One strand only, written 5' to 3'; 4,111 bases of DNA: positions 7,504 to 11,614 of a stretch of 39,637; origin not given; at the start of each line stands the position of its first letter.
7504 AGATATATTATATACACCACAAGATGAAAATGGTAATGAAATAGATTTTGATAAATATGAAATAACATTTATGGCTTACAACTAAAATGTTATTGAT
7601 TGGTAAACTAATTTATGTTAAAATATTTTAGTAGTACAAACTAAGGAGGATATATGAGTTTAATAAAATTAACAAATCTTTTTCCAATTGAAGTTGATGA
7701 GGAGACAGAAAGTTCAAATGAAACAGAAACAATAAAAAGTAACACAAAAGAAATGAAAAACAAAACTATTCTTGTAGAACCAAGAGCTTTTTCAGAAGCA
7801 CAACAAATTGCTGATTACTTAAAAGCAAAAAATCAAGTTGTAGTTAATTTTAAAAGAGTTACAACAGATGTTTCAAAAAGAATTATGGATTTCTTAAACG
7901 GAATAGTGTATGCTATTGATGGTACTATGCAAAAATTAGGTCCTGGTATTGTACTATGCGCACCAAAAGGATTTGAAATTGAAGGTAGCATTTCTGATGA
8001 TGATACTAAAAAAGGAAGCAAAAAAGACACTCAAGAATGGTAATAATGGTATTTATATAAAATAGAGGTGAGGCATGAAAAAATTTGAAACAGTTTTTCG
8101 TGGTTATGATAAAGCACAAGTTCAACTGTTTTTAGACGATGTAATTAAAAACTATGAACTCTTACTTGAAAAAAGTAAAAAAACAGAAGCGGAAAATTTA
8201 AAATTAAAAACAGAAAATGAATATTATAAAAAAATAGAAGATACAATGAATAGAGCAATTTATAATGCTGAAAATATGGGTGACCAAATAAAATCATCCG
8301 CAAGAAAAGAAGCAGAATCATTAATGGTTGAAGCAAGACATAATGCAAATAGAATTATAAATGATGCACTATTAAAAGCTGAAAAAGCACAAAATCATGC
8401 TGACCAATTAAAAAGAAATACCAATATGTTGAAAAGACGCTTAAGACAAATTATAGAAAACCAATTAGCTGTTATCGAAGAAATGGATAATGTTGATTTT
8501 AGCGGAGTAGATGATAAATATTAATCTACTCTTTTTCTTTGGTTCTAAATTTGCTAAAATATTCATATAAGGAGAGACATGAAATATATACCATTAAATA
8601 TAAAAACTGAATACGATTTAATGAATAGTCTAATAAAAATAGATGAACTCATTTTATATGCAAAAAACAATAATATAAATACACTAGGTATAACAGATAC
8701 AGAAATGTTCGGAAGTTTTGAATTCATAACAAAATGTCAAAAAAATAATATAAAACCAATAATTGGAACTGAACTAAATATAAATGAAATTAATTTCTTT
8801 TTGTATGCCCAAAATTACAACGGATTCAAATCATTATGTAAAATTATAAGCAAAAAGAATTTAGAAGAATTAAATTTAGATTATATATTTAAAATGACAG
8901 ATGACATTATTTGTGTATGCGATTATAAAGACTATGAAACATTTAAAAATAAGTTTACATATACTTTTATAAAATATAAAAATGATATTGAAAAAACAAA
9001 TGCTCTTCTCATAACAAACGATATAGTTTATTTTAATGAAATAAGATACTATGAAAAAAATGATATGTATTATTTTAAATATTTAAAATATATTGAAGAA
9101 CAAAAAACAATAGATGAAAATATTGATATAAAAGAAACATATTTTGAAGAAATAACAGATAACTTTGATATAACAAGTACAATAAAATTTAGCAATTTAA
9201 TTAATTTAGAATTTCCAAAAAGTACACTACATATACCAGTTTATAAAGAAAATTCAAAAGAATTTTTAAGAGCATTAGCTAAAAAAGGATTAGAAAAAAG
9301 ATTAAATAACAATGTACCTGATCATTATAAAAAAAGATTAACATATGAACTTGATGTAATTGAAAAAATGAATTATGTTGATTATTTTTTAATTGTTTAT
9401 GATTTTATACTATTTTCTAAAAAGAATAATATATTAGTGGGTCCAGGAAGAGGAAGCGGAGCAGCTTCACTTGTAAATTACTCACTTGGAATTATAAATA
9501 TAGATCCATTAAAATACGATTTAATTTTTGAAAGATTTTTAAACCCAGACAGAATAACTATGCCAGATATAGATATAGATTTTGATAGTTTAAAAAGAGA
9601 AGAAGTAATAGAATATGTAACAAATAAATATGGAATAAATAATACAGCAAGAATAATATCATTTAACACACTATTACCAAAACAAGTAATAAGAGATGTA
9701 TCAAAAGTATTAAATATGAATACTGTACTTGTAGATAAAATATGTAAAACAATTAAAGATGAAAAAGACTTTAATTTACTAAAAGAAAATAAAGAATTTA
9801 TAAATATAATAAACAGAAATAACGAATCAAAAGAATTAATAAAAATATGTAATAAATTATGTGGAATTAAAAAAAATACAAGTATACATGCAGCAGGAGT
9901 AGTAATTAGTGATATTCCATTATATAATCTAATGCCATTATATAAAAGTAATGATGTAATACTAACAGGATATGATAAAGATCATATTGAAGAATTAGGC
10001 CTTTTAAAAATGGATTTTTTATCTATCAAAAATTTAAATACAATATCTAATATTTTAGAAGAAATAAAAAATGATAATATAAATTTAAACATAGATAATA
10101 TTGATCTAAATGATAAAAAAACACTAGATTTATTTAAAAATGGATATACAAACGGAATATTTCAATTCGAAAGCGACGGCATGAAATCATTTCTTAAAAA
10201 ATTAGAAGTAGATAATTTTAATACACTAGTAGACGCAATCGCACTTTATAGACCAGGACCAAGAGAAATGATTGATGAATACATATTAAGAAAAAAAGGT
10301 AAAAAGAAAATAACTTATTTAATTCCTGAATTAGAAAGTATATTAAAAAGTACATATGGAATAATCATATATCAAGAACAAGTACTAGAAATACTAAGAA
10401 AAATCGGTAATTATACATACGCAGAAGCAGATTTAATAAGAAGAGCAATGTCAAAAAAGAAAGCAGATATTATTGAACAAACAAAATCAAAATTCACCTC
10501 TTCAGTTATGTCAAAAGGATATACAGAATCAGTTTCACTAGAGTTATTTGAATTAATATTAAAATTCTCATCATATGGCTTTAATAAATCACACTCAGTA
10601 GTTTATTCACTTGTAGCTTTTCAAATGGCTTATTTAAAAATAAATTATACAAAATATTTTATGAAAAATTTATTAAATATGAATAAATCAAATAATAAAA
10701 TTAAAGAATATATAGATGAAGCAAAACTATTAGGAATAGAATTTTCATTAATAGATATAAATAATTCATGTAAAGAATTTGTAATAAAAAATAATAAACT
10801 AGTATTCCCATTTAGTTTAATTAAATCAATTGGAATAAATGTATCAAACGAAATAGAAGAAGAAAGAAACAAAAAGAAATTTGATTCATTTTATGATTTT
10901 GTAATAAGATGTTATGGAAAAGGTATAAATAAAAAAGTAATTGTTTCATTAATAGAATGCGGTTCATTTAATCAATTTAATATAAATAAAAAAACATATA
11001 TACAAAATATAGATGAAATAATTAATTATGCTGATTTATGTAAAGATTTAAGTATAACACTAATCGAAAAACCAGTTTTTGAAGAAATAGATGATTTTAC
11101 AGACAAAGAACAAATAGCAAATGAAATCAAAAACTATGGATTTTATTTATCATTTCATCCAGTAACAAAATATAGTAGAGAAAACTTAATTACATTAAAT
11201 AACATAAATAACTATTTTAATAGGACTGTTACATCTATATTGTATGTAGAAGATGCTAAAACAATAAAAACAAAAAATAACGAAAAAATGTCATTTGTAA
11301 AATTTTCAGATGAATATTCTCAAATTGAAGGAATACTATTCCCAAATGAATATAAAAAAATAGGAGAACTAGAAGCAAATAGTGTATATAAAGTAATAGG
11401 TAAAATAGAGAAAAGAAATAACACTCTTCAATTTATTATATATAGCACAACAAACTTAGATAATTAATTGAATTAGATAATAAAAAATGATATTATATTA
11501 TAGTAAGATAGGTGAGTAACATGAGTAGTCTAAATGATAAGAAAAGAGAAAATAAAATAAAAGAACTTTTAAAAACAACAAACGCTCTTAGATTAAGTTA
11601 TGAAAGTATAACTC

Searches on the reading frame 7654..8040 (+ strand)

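Call 44: search_protein_families(library=pfam, proteins=[window:7654-8040:+], max_evalue=0.0001)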
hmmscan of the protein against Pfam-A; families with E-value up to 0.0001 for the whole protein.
window:7654-8040:+ (129 aa): 1 family
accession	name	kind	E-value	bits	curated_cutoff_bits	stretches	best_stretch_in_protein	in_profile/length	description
PF04472.17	SepF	-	1.4e-24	86.5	27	1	39-109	2-72/72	Cell division protein SepF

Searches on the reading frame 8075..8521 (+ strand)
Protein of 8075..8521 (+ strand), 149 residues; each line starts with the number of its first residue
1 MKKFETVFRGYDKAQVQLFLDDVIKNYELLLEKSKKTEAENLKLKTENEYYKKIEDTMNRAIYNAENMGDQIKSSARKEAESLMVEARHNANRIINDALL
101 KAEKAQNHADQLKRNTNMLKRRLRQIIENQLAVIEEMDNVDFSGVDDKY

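Call 44: search_protein_families(library=pfam, proteins=[window:8075-8521:+], max_evalue=0.0001)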
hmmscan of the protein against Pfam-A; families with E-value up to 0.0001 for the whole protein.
window:8075-8521:+ (149 aa): 1 family
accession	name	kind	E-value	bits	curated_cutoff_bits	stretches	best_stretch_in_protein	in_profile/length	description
PF05103.18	DivIVA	-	4e-28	98.4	28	1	2-124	9-131/131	DivIVA protein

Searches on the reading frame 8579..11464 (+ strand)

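Call 44: search_protein_families(library=pfam, proteins=[window:8579-11464:+], max_evalue=0.0001)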
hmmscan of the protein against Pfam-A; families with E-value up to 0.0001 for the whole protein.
window:8579-11464:+ (962 aa): 5 families
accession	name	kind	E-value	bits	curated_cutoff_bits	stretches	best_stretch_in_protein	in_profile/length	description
PF07733.18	DNA_pol3_alpha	-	1.1e-93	314.1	23.9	1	229-481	2-259/260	Bacterial DNA polymerase III alpha NTPase domain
PF17657.6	DNA_pol3_finger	-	7.2e-56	188.5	22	1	485-645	1-164/166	Bacterial DNA polymerase III alpha subunit finger domain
PF14579.12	HHH_6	-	4.9e-19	68.8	25.6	1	719-806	1-89/90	Helix-hairpin-helix motif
PF02811.25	PHP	-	2.4e-18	67.5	26.4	1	6-102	2-102/164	PHP domain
PF01336.31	tRNA_anti-codon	-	5.7e-08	33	27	1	897-956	11-71/75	OB-fold nucleic acid binding domain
